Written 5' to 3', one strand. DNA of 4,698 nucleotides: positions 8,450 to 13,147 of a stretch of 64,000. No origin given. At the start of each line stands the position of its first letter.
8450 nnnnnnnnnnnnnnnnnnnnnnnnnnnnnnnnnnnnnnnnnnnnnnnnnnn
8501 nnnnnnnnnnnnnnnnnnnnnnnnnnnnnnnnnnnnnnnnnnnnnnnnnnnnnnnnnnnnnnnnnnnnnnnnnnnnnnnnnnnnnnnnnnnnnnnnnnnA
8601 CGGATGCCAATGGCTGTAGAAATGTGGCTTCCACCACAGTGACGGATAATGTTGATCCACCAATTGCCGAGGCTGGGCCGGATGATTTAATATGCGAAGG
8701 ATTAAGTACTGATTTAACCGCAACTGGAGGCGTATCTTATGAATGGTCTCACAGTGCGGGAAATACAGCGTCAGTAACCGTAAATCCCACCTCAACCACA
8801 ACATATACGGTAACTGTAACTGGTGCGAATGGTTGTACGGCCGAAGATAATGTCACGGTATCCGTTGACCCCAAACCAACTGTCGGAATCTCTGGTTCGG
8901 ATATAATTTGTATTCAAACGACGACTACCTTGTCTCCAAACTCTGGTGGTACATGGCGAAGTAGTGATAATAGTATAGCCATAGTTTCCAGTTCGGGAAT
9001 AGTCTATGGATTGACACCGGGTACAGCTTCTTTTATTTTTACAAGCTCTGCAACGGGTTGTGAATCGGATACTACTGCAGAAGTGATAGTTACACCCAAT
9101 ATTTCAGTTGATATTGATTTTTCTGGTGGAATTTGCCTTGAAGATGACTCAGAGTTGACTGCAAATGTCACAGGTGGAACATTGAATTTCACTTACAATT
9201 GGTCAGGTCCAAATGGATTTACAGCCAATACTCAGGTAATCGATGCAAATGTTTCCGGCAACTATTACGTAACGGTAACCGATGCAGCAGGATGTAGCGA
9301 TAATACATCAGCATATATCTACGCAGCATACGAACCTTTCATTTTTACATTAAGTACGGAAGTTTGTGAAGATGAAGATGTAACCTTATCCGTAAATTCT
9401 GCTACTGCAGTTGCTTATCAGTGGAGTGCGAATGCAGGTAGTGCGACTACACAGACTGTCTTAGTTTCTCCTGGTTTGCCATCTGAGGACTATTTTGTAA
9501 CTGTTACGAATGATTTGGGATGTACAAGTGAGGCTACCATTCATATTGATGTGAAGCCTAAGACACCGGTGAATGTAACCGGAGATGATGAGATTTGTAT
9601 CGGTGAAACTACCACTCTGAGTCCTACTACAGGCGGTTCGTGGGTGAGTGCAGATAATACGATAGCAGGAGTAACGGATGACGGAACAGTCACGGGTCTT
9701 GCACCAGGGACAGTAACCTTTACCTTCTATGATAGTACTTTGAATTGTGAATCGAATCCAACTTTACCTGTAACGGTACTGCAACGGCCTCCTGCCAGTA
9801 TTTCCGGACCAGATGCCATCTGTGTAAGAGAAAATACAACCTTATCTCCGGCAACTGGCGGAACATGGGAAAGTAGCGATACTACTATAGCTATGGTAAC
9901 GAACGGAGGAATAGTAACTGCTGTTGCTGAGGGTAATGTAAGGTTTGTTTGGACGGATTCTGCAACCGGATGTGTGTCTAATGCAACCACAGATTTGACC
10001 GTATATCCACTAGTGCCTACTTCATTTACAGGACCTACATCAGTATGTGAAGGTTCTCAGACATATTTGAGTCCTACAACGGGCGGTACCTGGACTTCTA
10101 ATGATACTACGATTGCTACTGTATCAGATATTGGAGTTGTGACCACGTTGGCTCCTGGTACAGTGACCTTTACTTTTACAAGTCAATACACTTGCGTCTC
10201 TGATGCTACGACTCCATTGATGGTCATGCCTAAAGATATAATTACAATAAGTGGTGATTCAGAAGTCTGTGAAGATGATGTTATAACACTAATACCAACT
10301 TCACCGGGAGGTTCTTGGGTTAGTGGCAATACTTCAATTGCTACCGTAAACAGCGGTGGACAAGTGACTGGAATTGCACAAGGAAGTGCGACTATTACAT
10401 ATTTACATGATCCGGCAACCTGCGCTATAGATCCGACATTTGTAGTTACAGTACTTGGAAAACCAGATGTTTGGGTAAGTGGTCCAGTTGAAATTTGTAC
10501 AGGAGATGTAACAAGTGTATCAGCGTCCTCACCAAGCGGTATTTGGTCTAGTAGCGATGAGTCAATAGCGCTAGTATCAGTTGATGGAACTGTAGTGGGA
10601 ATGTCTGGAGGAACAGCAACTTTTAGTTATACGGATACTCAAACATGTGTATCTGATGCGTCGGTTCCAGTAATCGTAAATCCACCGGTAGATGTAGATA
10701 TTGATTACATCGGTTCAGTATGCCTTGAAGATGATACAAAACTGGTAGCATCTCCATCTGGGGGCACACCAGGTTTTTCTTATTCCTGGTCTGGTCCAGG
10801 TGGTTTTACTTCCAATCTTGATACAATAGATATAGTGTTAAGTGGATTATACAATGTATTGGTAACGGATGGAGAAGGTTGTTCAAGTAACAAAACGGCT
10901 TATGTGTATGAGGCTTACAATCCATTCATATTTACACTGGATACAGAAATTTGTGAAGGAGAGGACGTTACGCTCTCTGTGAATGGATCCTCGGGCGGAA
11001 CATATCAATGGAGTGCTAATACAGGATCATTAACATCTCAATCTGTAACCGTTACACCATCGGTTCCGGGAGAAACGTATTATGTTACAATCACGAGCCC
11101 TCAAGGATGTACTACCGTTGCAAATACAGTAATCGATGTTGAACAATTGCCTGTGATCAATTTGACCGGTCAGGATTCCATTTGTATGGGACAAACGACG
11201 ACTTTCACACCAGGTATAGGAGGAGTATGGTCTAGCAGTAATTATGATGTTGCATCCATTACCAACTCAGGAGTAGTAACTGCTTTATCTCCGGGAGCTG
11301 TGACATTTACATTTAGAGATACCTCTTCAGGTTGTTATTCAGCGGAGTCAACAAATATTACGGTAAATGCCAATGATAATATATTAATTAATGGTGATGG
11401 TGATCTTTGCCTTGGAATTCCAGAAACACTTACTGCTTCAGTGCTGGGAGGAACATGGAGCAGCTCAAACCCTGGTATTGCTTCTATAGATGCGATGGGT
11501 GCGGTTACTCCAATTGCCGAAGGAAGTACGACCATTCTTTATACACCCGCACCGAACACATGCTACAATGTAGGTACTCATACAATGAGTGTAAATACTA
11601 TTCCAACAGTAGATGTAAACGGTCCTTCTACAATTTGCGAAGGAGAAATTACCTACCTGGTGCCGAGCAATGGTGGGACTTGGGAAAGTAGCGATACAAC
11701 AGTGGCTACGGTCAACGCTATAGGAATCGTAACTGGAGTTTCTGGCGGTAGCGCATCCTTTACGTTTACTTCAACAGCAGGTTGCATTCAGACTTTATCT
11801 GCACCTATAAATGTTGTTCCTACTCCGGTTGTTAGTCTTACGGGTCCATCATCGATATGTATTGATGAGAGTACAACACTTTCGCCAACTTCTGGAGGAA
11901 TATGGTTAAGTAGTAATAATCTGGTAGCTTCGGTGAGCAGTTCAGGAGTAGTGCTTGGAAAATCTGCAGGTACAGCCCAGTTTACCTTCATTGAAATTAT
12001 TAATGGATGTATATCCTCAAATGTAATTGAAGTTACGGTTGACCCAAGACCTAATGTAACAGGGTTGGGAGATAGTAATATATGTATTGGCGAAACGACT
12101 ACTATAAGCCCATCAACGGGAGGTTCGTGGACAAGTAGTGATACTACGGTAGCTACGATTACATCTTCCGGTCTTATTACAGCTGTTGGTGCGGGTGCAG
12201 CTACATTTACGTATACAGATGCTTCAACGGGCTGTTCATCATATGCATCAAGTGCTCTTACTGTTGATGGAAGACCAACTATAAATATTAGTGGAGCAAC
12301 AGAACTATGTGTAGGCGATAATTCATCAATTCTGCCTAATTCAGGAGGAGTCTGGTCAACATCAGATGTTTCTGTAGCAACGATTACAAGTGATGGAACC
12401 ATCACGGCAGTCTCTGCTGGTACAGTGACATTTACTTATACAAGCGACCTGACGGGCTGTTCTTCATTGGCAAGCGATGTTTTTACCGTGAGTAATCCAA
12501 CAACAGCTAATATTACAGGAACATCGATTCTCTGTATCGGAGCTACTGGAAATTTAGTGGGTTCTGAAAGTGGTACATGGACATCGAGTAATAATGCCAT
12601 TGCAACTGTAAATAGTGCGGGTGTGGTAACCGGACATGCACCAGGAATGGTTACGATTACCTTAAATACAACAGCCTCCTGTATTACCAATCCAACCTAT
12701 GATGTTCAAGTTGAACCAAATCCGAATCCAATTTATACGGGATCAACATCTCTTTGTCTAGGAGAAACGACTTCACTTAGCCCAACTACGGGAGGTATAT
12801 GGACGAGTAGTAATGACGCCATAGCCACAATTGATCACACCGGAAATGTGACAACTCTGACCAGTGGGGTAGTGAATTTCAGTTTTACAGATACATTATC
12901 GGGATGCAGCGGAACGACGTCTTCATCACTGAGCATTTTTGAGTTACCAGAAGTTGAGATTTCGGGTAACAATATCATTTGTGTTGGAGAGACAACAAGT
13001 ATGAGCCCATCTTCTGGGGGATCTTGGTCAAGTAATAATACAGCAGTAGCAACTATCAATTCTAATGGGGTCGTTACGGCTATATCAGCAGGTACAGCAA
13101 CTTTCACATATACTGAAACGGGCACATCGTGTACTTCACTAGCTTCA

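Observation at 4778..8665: Nine exact 432-nt in-frame tandem units with an 864-nt higher-order alternation and mosaic DNA identity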

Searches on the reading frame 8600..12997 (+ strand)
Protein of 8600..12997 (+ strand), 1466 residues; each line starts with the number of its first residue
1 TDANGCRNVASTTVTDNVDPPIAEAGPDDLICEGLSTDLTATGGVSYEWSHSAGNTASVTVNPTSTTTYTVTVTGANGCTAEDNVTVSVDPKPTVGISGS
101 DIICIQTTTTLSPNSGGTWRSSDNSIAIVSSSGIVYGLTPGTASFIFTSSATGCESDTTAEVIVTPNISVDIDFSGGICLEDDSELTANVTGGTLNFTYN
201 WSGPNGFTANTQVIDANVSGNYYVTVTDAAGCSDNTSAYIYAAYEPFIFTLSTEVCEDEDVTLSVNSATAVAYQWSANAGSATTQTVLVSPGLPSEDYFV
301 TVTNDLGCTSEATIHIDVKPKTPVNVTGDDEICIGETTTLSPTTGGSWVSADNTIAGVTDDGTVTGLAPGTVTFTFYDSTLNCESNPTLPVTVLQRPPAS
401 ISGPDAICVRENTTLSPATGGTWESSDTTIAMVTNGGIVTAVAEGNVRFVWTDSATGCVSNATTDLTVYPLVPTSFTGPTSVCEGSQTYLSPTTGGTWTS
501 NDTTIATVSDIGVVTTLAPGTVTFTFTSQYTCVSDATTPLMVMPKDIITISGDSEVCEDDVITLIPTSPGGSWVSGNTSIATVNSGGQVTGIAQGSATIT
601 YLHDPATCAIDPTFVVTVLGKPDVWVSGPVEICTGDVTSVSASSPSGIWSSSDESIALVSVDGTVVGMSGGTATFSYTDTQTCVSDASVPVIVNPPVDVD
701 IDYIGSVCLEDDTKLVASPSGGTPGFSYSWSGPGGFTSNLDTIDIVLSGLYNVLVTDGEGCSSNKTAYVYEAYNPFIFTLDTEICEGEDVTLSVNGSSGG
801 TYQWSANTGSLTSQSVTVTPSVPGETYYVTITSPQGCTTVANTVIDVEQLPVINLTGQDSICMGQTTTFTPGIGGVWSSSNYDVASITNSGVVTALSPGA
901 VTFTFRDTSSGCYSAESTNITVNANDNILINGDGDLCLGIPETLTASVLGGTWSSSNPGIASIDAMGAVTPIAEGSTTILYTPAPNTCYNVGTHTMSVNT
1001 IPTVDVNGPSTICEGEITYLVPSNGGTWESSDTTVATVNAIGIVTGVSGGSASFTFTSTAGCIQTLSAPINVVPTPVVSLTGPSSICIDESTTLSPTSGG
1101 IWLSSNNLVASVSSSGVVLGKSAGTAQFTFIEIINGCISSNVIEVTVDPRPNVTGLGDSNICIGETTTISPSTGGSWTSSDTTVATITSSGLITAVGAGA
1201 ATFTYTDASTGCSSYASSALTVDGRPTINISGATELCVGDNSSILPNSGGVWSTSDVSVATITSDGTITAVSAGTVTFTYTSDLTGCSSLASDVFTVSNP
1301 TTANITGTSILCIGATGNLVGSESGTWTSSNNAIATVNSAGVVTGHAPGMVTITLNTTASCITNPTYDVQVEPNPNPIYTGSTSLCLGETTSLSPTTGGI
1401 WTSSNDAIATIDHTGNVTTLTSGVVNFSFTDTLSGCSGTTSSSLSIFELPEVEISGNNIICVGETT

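Call 7: search_protein_families(library=pfam, proteins=[window:8600-12997:+], max_evalue=0.01)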
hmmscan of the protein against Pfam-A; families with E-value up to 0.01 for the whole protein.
window:8600-12997:+ (1466 aa): 4 families
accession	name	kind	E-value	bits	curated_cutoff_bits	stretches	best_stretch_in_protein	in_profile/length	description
PF02368.24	Big_2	-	3.7e-61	203.5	22.8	13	1322-1355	33-66/79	Bacterial Ig-like domain (group 2)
PF25354.1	Ig_NUP210_16th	-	9.3e-16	57.5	27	2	97-144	10-58/72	NUP210-like, Ig-like domain 16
PF19081.6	Ig_7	-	1.2e-09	38.8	27.3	2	781-850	9-83/84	Ig-like domain CHU_C associated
PF10983.13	DUF2793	-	3.9e-05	23.9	27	0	417-453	38-74/87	Protein of unknown function (DUF2793)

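Call 10: search_protein_families(library=ncbifam, proteins=[window:8600-12997:+], max_evalue=0.01)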
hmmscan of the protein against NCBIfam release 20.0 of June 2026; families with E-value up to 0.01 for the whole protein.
window:8600-12997:+ (1466 aa): 0 families

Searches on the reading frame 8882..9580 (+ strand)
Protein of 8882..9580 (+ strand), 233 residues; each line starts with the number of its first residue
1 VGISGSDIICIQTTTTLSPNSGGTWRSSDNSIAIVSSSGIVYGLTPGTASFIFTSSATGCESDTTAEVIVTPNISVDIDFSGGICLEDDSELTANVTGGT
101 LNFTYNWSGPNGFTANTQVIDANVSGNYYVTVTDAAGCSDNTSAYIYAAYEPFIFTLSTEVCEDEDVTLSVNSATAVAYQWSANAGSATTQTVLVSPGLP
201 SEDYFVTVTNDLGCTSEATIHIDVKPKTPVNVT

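Call 32: find_related_loci(query=window:8882-9580:+, collection=metagenome_contigs, flank=10000)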
Query window:8882-9580:+ (233 aa) in metagenome_contigs; peptide patterns used: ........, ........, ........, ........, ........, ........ (x = any residue, [..] = any of these).
103 stretches matched a pattern, but none encodes a relative of the query by tblastn (E <= 1e-3).

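Call 33: find_related_loci(query=window:8882-9580:+, collection=genome_contigs, flank=10000)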
Query window:8882-9580:+ (233 aa) in genome_contigs; peptide patterns used: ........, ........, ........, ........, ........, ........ (x = any residue, [..] = any of these).
66 stretches matched a pattern, but none encodes a relative of the query by tblastn (E <= 1e-3).
